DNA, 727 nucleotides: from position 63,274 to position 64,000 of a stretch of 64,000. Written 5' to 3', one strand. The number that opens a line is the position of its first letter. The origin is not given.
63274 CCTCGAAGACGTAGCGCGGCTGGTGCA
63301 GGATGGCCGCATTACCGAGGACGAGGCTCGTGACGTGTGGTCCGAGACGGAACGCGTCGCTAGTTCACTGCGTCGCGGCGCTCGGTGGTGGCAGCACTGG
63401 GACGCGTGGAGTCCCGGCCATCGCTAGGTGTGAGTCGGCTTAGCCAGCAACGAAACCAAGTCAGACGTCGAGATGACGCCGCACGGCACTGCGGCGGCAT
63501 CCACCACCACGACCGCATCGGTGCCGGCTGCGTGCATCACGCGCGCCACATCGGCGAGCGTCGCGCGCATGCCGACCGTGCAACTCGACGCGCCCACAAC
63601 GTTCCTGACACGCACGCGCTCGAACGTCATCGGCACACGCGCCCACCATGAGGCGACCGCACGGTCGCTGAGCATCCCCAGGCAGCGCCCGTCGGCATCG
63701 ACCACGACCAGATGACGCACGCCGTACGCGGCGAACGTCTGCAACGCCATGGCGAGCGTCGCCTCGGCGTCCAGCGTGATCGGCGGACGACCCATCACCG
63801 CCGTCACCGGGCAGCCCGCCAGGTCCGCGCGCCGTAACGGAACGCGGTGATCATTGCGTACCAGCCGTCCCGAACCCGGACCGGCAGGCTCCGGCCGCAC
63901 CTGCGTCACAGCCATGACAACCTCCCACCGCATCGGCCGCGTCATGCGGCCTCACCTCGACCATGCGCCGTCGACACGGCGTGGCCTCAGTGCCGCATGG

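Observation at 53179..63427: Split, permuted Pls/PosA-like polymerising NRPS locus with its own L-Dap supply, hydroxylase and PPTase (candidate new cationic homopoly-amino-acid system)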

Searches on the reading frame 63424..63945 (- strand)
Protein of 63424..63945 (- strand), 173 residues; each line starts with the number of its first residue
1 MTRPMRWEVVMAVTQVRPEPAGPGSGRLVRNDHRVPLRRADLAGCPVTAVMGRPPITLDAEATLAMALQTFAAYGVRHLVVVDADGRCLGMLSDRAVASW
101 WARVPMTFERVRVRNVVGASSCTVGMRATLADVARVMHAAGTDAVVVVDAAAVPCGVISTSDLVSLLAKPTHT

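Call 3: search_protein_families(library=pfam, proteins=[window:63424-63945:-], max_evalue=0.01)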
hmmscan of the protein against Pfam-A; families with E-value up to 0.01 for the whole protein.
window:63424-63945:- (173 aa): 1 family
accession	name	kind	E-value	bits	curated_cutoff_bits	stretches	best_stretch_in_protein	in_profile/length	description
PF00571.33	CBS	-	3.1e-19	69.5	24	2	47-99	1-53/57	CBS domain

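Call 4: search_protein_families(library=ncbifam, proteins=[window:63424-63945:-], max_evalue=0.01)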
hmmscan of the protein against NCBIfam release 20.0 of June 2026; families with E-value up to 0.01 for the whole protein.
window:63424-63945:- (173 aa): 14 families
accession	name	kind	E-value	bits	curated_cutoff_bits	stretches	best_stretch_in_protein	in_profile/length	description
NF011445.0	PRK14869.2-1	equivalog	7.8e-11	41.1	483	2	46-97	69-120/548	putative manganese-dependent inorganic diphosphatase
NF002505.0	PRK01862.1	equivalog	1.8e-08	33.5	482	2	55-100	457-502/577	ClcB-like voltage-gated chloride channel protein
NF005869.0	PRK07807.1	equivalog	1.6e-06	27.4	549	1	106-164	84-142/479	GuaB1 family IMP dehydrogenase-related protein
NF011442.0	PRK14869.1-4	equivalog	1.4e-05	23.8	400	0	45-94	247-296/543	putative manganese-dependent inorganic diphosphatase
NF052358.1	GMPRedGuaB1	equivalog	1.6e-05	24.2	675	0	106-165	84-143/479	GMP reductase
NF011446.0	PRK14869.2-2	equivalog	2.5e-05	22.9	601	1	32-116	64-145/576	putative manganese-dependent inorganic diphosphatase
NF011447.0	PRK14869.2-3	equivalog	4.2e-05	22.3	522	0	106-165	240-299/540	putative manganese-dependent inorganic diphosphatase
NF011449.0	PRK14869.2-5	equivalog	4.5e-05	22.7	411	0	47-100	69-123/451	putative manganese-dependent inorganic diphosphatase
NF053603.1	HhpR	exception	7.6e-05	22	520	1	47-165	3-115/282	CBS domain-containing high hydrostatic pressure regulator HhpR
TIGR01137.1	cysta_beta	equivalog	9.7e-05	21.2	510.25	1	54-168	347-457/457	cystathionine beta-synthase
TIGR01186.1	proV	subfamily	0.00027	20.2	326.6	1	48-168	245-358/363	betaine/proline/choline family ABC transporter ATP-binding protein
TIGR01303.1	IMP_DH_rel_1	equivalog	0.001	18.1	562.75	1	47-152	148-248/475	GuaB1 family IMP dehydrogenase-related protein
TIGR01302.1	IMP_dehydrog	equivalog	0.002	17.1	481.5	1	54-169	89-202/450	IMP dehydrogenase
NF041552.1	TF_PrdR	equivalog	0.0023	16.3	795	1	47-164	8-122/577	sigma-54 dependent transcriptional regulator PrdR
